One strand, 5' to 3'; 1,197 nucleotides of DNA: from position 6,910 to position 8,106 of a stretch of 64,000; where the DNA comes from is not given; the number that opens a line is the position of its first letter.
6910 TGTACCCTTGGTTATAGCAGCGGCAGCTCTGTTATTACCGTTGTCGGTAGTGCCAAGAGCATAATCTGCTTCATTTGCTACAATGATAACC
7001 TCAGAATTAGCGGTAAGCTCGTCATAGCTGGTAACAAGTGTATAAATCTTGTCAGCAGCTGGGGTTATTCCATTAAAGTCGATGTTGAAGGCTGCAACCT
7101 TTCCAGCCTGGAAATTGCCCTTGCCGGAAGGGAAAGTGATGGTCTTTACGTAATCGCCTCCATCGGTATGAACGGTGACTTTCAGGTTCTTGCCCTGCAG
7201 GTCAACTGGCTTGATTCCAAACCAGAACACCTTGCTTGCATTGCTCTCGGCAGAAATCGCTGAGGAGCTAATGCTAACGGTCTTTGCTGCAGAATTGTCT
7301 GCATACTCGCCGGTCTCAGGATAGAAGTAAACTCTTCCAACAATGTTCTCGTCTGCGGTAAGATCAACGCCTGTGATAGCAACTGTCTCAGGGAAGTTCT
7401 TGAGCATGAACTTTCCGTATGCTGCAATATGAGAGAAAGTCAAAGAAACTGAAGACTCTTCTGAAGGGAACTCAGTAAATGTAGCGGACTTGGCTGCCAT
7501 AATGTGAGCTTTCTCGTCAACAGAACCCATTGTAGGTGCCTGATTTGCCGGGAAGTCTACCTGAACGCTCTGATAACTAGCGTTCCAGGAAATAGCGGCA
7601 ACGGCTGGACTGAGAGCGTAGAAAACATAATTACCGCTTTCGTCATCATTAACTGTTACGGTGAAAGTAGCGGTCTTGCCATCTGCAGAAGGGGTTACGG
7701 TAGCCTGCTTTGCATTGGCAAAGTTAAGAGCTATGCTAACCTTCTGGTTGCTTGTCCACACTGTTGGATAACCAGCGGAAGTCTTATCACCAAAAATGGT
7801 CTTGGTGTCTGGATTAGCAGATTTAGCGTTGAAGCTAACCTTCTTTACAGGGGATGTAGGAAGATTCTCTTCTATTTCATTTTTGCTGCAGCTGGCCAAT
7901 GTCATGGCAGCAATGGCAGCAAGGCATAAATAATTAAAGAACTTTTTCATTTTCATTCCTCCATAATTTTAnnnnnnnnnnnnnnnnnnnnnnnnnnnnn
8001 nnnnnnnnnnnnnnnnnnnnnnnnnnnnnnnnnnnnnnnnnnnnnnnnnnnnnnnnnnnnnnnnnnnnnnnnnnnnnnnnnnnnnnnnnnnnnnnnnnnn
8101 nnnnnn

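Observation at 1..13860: Six tandem cassettes: promoter box, small acidic ORF, modular pilin-like surface lipoprotein, terminator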

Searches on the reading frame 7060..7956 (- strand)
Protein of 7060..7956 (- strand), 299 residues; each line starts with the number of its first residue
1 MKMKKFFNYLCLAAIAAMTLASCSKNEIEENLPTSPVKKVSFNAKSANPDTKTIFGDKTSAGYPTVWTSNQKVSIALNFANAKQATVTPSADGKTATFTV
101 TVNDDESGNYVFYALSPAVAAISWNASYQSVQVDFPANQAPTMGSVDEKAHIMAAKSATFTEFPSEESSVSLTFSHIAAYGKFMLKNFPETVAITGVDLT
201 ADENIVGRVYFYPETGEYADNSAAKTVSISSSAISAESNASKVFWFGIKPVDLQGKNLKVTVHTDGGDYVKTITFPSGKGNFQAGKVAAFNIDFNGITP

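Call 16: find_homologous_proteins(query=window:7060-7956:-, max_evalue=0.001)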
Query seq(299 aa) (299 aa): 17 proteins with E <= 0.001 among 1164 candidates.
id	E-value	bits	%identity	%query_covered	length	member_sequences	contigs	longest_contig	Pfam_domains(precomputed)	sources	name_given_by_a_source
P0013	1.5e-153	528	80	99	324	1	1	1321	-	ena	-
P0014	6.4e-142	490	77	99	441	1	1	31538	-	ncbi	-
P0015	1.3e-129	450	73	98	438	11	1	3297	-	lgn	-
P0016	8.1e-124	431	67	99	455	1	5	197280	-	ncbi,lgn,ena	-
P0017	1.2e-121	423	66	100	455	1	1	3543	-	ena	-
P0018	1.3e-109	384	60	99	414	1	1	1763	-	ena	-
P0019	7.5e-103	362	65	87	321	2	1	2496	-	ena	-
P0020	6.7e-101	355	61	97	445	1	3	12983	-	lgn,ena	-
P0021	4.6e-82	294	71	64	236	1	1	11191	-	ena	-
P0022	1.5e-72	262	50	99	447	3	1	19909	-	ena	-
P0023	3.1e-70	255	47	99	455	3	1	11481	-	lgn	-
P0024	3.7e-65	238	43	99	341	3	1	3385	-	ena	-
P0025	1.2e-59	220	45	99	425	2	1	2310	-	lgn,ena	-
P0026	1.0e-43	168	36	98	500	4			PF13149.13,PF07603.18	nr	nr:DUF1566 domain-containing protein [Rikenellaceae bacterium]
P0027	3.0e-40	157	42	71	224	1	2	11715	-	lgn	-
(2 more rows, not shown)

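Call 19: search_protein_families(library=pfam, alignment_id=A1, max_evalue=1)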
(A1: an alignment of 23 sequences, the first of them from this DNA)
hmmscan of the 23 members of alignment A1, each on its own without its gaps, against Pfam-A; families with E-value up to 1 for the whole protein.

A. member 1, seq(299 aa): 3 families
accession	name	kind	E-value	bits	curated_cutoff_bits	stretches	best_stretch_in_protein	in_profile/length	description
PF12985.13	DUF3869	-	0.00054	20.6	24.5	1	205-292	8-81/85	Domain of unknown function (DUF3869)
PF07523.18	Big_3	-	0.08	13.7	21.2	1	66-102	32-68/68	Bacterial Ig-like domain (group 3)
PF12733.13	Cadherin-like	-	0.89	10.5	24.2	0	36-103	25-87/89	Cadherin-like beta sandwich domain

B. families by the number of members that match (of 23 scanned): 27 families (the first 25 are shown)
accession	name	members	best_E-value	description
PF11959.13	DUF3473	3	0.00061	Domain of unknown function (DUF3473)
PF13149.12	Mfa_like_1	2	8.9e-09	Fimbrillin-like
PF07603.17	Lcl_C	2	2.1e-07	Lcl C-terminal domain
PF16390.11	DUF4999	2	0.024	Domain of unknown function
PF07987.16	DUF1775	2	0.078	Domain of unkown function (DUF1775)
PF23001.1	MBTP1_N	2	0.22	Membrane-bound Site-1 Protease Family N-terminal domain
PF12985.13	DUF3869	1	0.00054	Domain of unknown function (DUF3869)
PF25682.1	Phage_VG64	1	0.035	Mycobacterium phage VG64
PF16436.10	DUF5033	1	0.038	Domain of unknown function (DUF5033)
PF05736.17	OprF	1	0.038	OprF membrane domain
PF12680.13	SnoaL_2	1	0.043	SnoaL-like domain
PF13004.13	BACON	1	0.056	Putative binding domain, N-terminal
PF10528.15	GLEYA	1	0.073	GLEYA domain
PF07523.18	Big_3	1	0.08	Bacterial Ig-like domain (group 3)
PF10907.13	DUF2749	1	0.12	Protein of unknown function (DUF2749)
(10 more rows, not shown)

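Call 27: predict_structure(alignment_id=A1)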
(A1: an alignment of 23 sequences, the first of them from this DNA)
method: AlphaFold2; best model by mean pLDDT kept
length: 299 residues; sequences in the alignment: 23
mean_pLDDT: 83.5   pTM: 0.79
mean pLDDT of the five models: 83.5, 82.6, 82.6, 82.1, 81.1
residues with pLDDT >= 90: 183; 70-90: 66; 50-70: 8; < 50: 42
segments of 3 or more residues with pLDDT < 50: 1-33, 50-58
pLDDT, mean of each block of 10 residues (from residue 1): 34 34 34 66 76 43 77 94 93 88 85 96 96 98 91 94 87 93 94 96 97 96 97 86 95 96 97 91 90 94
secondary structure, 60 per line:
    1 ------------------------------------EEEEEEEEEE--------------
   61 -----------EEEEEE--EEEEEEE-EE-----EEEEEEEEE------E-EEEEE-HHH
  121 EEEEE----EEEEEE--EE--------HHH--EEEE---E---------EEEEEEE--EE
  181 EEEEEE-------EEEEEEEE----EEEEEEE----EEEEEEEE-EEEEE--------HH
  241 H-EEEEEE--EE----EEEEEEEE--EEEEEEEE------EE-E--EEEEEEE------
elements in order: E37-46 E72-77 E80-86 E95-103 E112-116 E121-125 E130-135 E153-156 E170-176 E179-186 E194-201 E206-212 E217-224 E226-230 E243-248 E257-264 E267-274 E287-293

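Call 30: fold_search(model_id=the predicted structure, library=pdb)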
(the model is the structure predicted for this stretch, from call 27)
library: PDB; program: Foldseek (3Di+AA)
matches with E <= 10: 1414; with E <= 0.001: 37
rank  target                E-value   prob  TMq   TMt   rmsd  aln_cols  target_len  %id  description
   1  3ufi                  2.6e-09  1.00  0.49  0.52   6.3       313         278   13  Crystal structure of a putative cell adhesion protein (BACOVA_04980) from Bacteroides ovatus ATCC 8483 at 2.18 A resolut (released 2011-12-14)
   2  3t2l                  4.3e-08  1.00  0.45  0.47   8.0       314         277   13  Crystal structure of a Putative cell adhesion protein (BF1858) from Bacteroides fragilis NCTC 9343 at 2.33 A resolution (released 2011-08-10)
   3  4jg5                  5.1e-08  1.00  0.41  0.38   8.6       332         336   12  Crystal structure of a putative cell adhesion protein (BDI_3519) from Parabacteroides distasonis ATCC 8503 at 2.34 A res (released 2013-03-20)
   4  4k4k_A                8.4e-08  1.00  0.49  0.55   5.6       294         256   12  Crystal structure of a putative cell adhesion protein (BACUNI_00621) from Bacteroides uniformis ATCC 8492 at 1.67 A re (released 2013-05-01)
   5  4h40_A                9.9e-08  1.00  0.42  0.42  10.7       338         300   13  Crystal structure of a putative cell adhesion protein (BF2867) from Bacteroides fragilis NCTC 9343 at 2.57 A resolutio (released 2012-10-03)
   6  4k4k_B                1.0e-07  1.00  0.50  0.57   6.0       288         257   14  Crystal structure of a putative cell adhesion protein (BACUNI_00621) from Bacteroides uniformis ATCC 8492 at 1.67 A re (released 2013-05-01)
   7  4h40_B                3.2e-07  1.00  0.49  0.48   8.0       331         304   13  Crystal structure of a putative cell adhesion protein (BF2867) from Bacteroides fragilis NCTC 9343 at 2.57 A resolutio (released 2012-10-03)
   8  4rdb                  3.4e-07  1.00  0.36  0.36  12.5       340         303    9  Crystal structure of an immunoreactive 32 kDa antigen PG49 (PG_0181) from Porphyromonas gingivalis W83 at 1.45 A resolut (released 2014-12-03)
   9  3r4r_A                1.0e-06  1.00  0.43  0.47   7.6       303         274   11  Crystal structure of a fimbrial assembly protein (BDI_3522) from Parabacteroides distasonis ATCC 8503 at 2.38 A resolu (released 2011-03-30)
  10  5nf4_A                1.0e-06  1.00  0.35  0.35  10.4       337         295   12  The tip fimbrial protein Mfa3 from Porphyromonas gingivalis with C-terminal truncation. (released 2018-02-07)
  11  4dgu_B                2.8e-06  1.00  0.42  0.53   7.6       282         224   13  Crystal structure of a putative cell adhesion protein (BT0320) from Bacteroides thetaiotaomicron VPI-5482 at 2.37 A re (released 2012-02-15)
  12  4gpv_B                2.9e-06  1.00  0.42  0.39   8.8       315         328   14  Crystal structure of a putative cell adhesion protein (BACEGG_00536) from Bacteroides eggerthii DSM 20697 at 1.67 A re (released 2012-09-19)
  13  4dgu_A                3.6e-06  1.00  0.44  0.55   6.9       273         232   13  Crystal structure of a putative cell adhesion protein (BT0320) from Bacteroides thetaiotaomicron VPI-5482 at 2.37 A re (released 2012-02-15)
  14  4gpv_A                4.3e-06  1.00  0.42  0.39   8.7       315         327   14  Crystal structure of a putative cell adhesion protein (BACEGG_00536) from Bacteroides eggerthii DSM 20697 at 1.67 A re (released 2012-09-19)
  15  5cag                  5.7e-06  1.00  0.37  0.38  11.4       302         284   10  Crystal structure of a putative adhesin (BACOVA_02677) from Bacteroides ovatus ATCC 8483 at 3.00 A resolution (PSI Commu (released 2015-10-14)
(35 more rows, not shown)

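Call 43: find_related_loci(query=A5, collection=genome_contigs, flank=6000)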
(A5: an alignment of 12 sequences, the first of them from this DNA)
Query A5 (299 aa) in genome_contigs; peptide patterns used: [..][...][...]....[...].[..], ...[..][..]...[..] (x = any residue, [..] = any of these).
49 stretches matched a pattern; 10 encode a relative of the query (tblastn E <= 1e-3); 9 distinct loci.
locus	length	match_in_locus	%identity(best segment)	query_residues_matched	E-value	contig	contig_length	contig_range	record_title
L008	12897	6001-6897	98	1-299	0e+0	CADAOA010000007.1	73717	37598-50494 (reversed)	MAG: uncultured Bacteroidia bacterium isolate RUG13464 genome assembly, contig: RUG13464_asm_7, whole genome shotgun seq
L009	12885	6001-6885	68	2-299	9e-139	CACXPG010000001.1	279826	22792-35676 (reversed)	MAG: uncultured Bacteroidia bacterium isolate RUG11482 genome assembly, contig: RUG11482_asm_1, whole genome shotgun seq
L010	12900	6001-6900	66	1-299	4e-128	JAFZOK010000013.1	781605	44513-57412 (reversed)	MAG: Bacteroidales bacterium isolate RGIG7951 Water_buffalos_Rumen-1__c261753, whole genome shotgun sequence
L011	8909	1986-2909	49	1-299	5e-91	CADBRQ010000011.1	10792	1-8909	MAG: uncultured Bacteroidia bacterium isolate RUG14237 genome assembly, contig: RUG14237_asm_11, whole genome shotgun se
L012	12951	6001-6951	48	3-299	2e-90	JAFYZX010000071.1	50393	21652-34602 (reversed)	MAG: Bacteroidales bacterium isolate RGIG7574 Water_buffalos_Omasum-3__c486486, whole genome shotgun sequence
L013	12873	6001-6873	42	3-299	2e-66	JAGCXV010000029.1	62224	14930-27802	MAG: Bacteroidales bacterium isolate RGIG10221 Yak_Rumen-5__c615362, whole genome shotgun sequence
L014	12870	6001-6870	31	2-299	2e-30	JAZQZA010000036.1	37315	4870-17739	MAG: Tidjanibacter sp. isolate T1900045158_TC20190152.MAGScoT_cleanbin_000022 SGB_5001_k141_2761881, whole genome shotgu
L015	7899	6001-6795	31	3-298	2e-22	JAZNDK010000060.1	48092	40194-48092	MAG: Alistipes sp. isolate T1900044727_TS20190193.MAGScoT_cleanbin_000050 SGB_1968_k141_1410352, whole genome shotgun se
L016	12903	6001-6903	51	3-299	7e-95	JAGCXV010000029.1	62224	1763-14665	MAG: Bacteroidales bacterium isolate RGIG10221 Yak_Rumen-5__c615362, whole genome shotgun sequence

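Call 51: search_protein_families(library=pfam, proteins=[L014:5995-8085:+, L015:6001-7827:+], max_evalue=0.01)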
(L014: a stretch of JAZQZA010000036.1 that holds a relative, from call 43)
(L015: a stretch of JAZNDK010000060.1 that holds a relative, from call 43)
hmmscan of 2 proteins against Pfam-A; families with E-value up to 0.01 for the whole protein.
L014:5995-8085:+ (697 aa): 1 family
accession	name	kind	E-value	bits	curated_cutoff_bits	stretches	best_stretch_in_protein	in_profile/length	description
PF13004.13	BACON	-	3.6e-06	27.3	25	1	492-550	2-61/61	Putative binding domain, N-terminal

L015:6001-7827:+ (609 aa): 0 families

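Call 102: find_related_loci(query=A5, collection=metagenome_contigs, flank=1500)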
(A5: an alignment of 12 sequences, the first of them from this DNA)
Query A5 (299 aa) in metagenome_contigs; peptide patterns used: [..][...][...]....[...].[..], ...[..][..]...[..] (x = any residue, [..] = any of these).
57 stretches matched a pattern; 21 encode a relative of the query (tblastn E <= 1e-3); 21 distinct loci.
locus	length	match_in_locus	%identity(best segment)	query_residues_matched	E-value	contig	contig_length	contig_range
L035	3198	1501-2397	99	1-299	0e+0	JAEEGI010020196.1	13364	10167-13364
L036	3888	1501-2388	97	1-299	0e+0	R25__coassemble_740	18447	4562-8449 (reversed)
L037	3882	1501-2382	78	1-299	2e-157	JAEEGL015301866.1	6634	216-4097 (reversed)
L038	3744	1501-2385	70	2-299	2e-142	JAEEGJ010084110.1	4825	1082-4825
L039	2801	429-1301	72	1-294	3e-138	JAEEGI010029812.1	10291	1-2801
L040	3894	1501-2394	65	1-299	9e-131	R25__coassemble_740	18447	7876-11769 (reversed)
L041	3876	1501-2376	66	8-299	7e-127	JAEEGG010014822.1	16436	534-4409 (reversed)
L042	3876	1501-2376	66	8-299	5e-127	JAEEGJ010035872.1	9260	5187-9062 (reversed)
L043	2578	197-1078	63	8-299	1e-121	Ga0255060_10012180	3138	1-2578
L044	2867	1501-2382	63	8-299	1e-119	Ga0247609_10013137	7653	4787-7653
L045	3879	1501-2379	59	8-299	1e-116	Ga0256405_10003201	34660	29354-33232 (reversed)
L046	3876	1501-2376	61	8-299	4e-113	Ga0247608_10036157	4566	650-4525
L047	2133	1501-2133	73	1-214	9e-106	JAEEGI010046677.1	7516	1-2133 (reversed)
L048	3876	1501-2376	66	8-299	1e-126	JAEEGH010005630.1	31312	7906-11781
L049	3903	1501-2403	50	3-299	3e-89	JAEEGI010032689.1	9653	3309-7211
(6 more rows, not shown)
